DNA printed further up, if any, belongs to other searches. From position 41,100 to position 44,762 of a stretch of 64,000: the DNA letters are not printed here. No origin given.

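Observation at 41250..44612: TIR-KAP P-loop NTPase: single-gene candidate conflict/defence system in an IS-flanked island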

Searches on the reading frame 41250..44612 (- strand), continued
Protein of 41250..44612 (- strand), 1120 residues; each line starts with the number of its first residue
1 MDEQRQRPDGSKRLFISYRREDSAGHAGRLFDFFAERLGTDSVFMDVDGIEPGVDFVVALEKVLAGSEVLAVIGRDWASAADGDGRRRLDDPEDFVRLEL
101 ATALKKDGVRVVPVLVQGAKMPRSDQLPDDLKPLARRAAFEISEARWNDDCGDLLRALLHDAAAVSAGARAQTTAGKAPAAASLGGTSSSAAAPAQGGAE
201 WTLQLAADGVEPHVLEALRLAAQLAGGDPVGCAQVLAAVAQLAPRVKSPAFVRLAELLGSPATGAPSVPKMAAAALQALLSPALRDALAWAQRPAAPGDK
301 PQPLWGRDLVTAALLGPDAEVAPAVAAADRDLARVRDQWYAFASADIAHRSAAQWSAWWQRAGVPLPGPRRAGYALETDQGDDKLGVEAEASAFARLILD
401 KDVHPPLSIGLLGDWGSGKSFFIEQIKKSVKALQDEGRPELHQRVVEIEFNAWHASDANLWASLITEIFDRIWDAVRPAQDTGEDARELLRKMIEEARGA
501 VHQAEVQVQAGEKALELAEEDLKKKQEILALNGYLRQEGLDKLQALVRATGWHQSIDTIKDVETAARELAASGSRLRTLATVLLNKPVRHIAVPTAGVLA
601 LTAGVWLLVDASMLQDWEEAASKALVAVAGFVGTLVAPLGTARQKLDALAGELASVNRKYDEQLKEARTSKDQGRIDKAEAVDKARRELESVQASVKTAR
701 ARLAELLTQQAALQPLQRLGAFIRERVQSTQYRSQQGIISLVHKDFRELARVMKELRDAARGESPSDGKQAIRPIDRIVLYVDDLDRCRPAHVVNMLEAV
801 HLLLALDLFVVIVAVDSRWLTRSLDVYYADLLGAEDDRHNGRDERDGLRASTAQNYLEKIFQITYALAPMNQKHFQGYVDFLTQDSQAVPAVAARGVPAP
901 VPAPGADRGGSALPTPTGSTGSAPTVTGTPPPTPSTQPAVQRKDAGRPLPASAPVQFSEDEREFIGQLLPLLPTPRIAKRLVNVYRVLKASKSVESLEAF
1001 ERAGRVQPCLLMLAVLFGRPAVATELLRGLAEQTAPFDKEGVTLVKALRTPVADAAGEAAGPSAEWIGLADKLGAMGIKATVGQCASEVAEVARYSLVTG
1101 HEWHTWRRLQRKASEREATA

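Call 69: search_dna_similar(query=window:41250-44612:-, collection=plasmids, mode=protein, max_rows=25)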
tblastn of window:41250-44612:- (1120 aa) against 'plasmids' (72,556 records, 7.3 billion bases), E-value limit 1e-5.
Records with a match: 9; places in all: 9; records where one place covers at least 80% of the query: 0.
Best place of each record, by identity: <60% 9.
By first word of the organism name: Rhizobium 2; Streptomyces 2; Agrobacterium 1; Sinorhizobium 1; Pseudonocardia 1; Paraburkholderia 1; Microscilla 1.
By predicted mobility (MOB-suite, as given by PLSDB): non-mobilizable 6; conjugative 2; mobilizable 1.
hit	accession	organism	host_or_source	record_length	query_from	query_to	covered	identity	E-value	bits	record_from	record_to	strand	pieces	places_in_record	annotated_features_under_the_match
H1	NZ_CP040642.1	Agrobacterium sp. T29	Single strain culture,soil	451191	382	872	44%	30.6%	5e-32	144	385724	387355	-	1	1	P-loop NTPase fold protein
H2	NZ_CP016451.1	Sinorhizobium sp. RAC02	Microbial isolate,Algal phycosphere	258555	397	882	43%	30.4%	2e-30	138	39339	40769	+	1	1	P-loop NTPase fold protein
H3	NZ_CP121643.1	Rhizobium sp. CC1099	Onobrychis viciifolia,cell culture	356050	382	873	44%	29.5%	5e-35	154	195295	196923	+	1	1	P-loop NTPase fold protein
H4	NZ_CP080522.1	Pseudonocardia sp. DSM 110487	cell culture,Sand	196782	373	873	24%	37.3%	8e-11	134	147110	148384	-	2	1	P-loop NTPase fold protein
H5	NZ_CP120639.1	Rhizobium sp. 32-5/1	Vicia cracca,cell cilture,root nodule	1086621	383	871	21%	39.8%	3e-11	164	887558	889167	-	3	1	record has no annotation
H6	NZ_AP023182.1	Paraburkholderia sp. PGU19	Physopelta gutta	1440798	14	151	12%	51.1%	5e-23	114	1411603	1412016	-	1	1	record has no annotation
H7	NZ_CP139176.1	Streptomyces sp. CL7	soild,microorganism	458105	14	152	12%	46.4%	9e-16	91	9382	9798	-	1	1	toll/interleukin-1 receptor domain-containing protein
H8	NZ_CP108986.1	Streptomyces sp. NBC_00724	-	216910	14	139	11%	35.4%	1e-7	64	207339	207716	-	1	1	toll/interleukin-1 receptor domain-containing protein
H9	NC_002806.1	Microscilla sp. PRE1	-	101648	380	470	8%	42.9%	2e-15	90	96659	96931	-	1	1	P-loop NTPase fold protein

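Call 70: search_dna_similar(query=window:41250-44612:-, collection=phages, mode=protein, max_rows=15)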
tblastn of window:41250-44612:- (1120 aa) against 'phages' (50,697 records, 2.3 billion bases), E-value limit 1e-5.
No match.
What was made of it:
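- There are no phage hits and few plasmid hits (calls 69, 70).
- Tried and rejected: Plasmids gave 9 weak hits, none covering both domains (calls 69, 70).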

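Call 71: fold_search(model_id=the predicted structure, library=pdb)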
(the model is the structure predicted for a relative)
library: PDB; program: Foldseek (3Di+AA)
matches with E <= 10: 287; with E <= 0.001: 0
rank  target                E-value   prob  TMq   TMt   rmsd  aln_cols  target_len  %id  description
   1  3j3s_A                2.6e-02  0.21  0.08  0.10  39.5       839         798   10  Structural dynamics of the MecA-ClpC complex revealed by cryo-EM (released 2013-05-15)
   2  3vkg_B                4.7e-02  0.21  0.08  0.04  29.6       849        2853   10  X-ray structure of an MTBD truncation mutant of dynein motor domain (released 2012-03-14)
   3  9qcl_B                9.1e-02  0.10  0.07  0.10  38.4       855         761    9  S.aureus ClpC tetradecameric resting state (released 2025-08-27)
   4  8hr8_F                9.9e-02  0.97  0.21  0.27  25.9       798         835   10  Structure of heptameric RdrA ring (released 2023-02-01)
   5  7nyw_A                1.2e-01  0.14  0.05  0.08  27.0       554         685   12  Cryo-EM structure of the MukBEF-MatP-DNA head module (released 2021-07-07)
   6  8hrb_A                1.4e-01  0.66  0.14  0.18  28.3       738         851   11  Structure of tetradecameric RdrA ring in RNA-loading state (released 2023-02-01)
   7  6sue_A                1.4e-01  0.15  0.06  0.03  41.9       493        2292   11  Structure of Photorhabdus luminescens Tc holotoxin pore, Mutation TccC3-D651A (released 2019-11-06)
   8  8hra_C                1.5e-01  0.66  0.12  0.15  19.9       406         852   12  Structure of heptameric RdrA ring in RNA-loading state (released 2023-02-01)
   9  6n8t_D                1.5e-01  0.08  0.06  0.09  41.6       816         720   11  Hsp104DWB closed conformation (released 2019-01-02)
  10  9y6s_9Q               1.5e-01  0.06  0.06  0.03  45.5       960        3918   11  96-nm repeat of the Leishmania tarentolae doublet microtubule (released 2025-12-17)
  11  8glv_Fm               1.8e-01  0.21  0.07  0.02  41.8       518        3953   13  96-nm repeat unit of doublet microtubules from Chlamydomonas reinhardtii flagella (released 2023-05-31)
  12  9qqr_B                1.9e-01  0.09  0.07  0.10  37.8       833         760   12  S.aureus ClpC decameric resting state (released 2025-07-30)
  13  9a6c_A                2.4e-01  0.20  0.08  0.11  24.8       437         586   10  Integrative model of YYDD-YYDB by crosslinking MS and deep learning (released 2024-09-18)
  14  7jpo_A                2.6e-01  0.97  0.08  0.23   6.4       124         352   14  ORC-O1AAA: Human Origin Recognition Complex (ORC) with dynamic/unresolved ORC2 WH (released 2020-09-02)
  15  1w5s_B                3.1e-01  0.92  0.08  0.20   7.0       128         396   22  Structure of the Aeropyrum Pernix ORC2 protein (ADP form) (released 2004-10-05)
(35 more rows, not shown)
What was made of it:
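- The best structural probabilities for the model are ring-forming ATPases: RdrA at 0.97, and ORC/Cdc6 (call 71).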

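Call 75: search_protein_families(library=padloc, alignment_id=A8, max_evalue=1e-10)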
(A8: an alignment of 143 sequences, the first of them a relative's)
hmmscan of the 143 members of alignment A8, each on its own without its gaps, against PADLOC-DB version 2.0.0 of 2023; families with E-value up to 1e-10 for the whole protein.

A. member 1, L049:24-446:+ (141 aa): 0 families

B. families by the number of members that match (of 143 scanned): 28 families (the first 25 are shown)
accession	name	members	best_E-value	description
PDLC04135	mad3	4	6.7e-45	mads_3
PDLC04140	mad8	3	4.4e-34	mads_8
PDLC02980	AriA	3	5.4e-22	-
PDLC01169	TPR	2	1.1e-19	TPR repeats containing protein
PDLC04149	HEC-04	1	6.9e-178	-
PDLC02183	Dsr1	1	5.8e-102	-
PDLC04167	Dsr1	1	7.8e-93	-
PDLC02806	SspH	1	1.4e-50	SspH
PDLC02804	SspH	1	2.2e-46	SspH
PDLC04134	mad2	1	1.8e-20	mads_2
PDLC02914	ATPase-Toprim_I-B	1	1.3e-18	-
PDLC02979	AriA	1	1.6e-18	-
PDLC03878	NsnB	1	2.7e-18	-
PDLC04391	PDC-M07A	1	1.7e-16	-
PDLC02335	AbiLi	1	3.4e-16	AbiLi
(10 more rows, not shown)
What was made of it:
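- Other loci show an SspH-like protein, HEC-04, mad genes and AriA/GajA-like hits (call 75).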

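Call 78: search_protein_families(library=padloc, proteins=[L049:6098-9301:+, L060:5235-8708:+, L035:12664-16506:-, L010:16721-20071:+, L078:7957-10836:-, L012:16464-19007:+, L074:2426-5029:+, L008:14662-17205:-, L073:3129-5621:-, L034:2410-4611:+], max_evalue=1e-8)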
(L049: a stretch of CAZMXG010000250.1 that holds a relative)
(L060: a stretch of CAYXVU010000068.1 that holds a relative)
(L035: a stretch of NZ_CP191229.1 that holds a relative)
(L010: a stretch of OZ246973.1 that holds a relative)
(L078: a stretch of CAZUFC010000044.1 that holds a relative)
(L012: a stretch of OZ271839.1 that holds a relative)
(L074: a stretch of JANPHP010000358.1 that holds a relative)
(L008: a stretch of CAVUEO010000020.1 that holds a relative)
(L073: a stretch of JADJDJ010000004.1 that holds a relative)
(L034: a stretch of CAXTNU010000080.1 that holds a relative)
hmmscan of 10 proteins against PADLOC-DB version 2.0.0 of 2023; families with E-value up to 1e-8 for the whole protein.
L049:6098-9301:+ (1068 aa): 0 families

L060:5235-8708:+ (1158 aa): 0 families

L035:12664-16506:- (1280 aa): 2 families
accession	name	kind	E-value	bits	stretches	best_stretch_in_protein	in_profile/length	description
PDLC02183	Dsr1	-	5.8e-102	340.3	1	3-1274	2-1267/1275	-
PDLC04167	Dsr1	-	7.8e-93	310.1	2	2-354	1-354/1248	-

L010:16721-20071:+ (1117 aa): 1 family
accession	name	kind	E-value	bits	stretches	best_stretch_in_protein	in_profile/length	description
PDLC01169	TPR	-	1.1e-19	68.8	1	396-511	109-222/252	TPR repeats containing protein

L078:7957-10836:- (959 aa): 0 families

L012:16464-19007:+ (848 aa): 3 families
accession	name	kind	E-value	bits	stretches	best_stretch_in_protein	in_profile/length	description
PDLC02806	SspH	-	1.4e-50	169.9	1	228-743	1260-1765/1766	SspH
PDLC02804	SspH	-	2.2e-46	156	1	397-736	1224-1554/1561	SspH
PDLC04140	mad8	-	4.4e-34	116.4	1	484-721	2-290/314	mads_8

L074:2426-5029:+ (868 aa): 0 families

L008:14662-17205:- (847 aa): 0 families

L073:3129-5621:- (830 aa): 0 families

L034:2410-4611:+ (734 aa): 0 families

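Call 79: find_encoding_contigs(protein=P0002, flank=10000, max_places=2)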
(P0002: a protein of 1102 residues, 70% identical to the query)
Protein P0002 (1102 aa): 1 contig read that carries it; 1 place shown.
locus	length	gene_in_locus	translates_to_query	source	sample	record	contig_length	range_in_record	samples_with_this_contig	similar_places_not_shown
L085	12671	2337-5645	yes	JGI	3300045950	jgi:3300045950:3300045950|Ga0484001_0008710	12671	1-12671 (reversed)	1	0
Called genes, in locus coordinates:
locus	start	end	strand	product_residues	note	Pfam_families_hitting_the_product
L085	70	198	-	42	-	-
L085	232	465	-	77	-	PF09722:Xre_MbcA_ParS_C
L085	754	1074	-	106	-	-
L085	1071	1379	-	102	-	-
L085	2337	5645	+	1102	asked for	PF07693:KAP_NTPase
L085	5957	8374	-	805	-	PF00403:HMA (weak), PF00122:E1-E2_ATPase, PF00702:Hydrolase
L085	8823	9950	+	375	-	PF12833:HTH_18, PF00165:HTH_AraC (weak)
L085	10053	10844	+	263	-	PF04116:FA_hydroxylase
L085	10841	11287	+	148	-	PF09917:DUF2147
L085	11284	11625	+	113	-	-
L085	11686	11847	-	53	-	-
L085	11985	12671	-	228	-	?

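Call 89: list_cluster_members(proteins=[P0001, P0003, P0098])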
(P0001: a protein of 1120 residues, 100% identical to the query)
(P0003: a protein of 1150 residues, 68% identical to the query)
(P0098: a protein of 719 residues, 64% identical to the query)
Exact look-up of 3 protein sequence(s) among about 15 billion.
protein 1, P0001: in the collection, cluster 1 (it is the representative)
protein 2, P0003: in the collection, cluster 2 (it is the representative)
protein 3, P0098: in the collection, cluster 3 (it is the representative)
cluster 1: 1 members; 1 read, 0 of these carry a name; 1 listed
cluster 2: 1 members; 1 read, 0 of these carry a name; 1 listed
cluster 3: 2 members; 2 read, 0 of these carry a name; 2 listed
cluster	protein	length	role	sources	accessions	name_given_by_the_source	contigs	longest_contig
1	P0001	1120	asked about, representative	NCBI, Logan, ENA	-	-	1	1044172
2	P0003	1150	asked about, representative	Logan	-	-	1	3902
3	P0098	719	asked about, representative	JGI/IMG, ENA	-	-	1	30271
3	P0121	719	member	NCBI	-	-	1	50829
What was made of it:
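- Tried and rejected: Cluster look-up gave no names (call 89).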
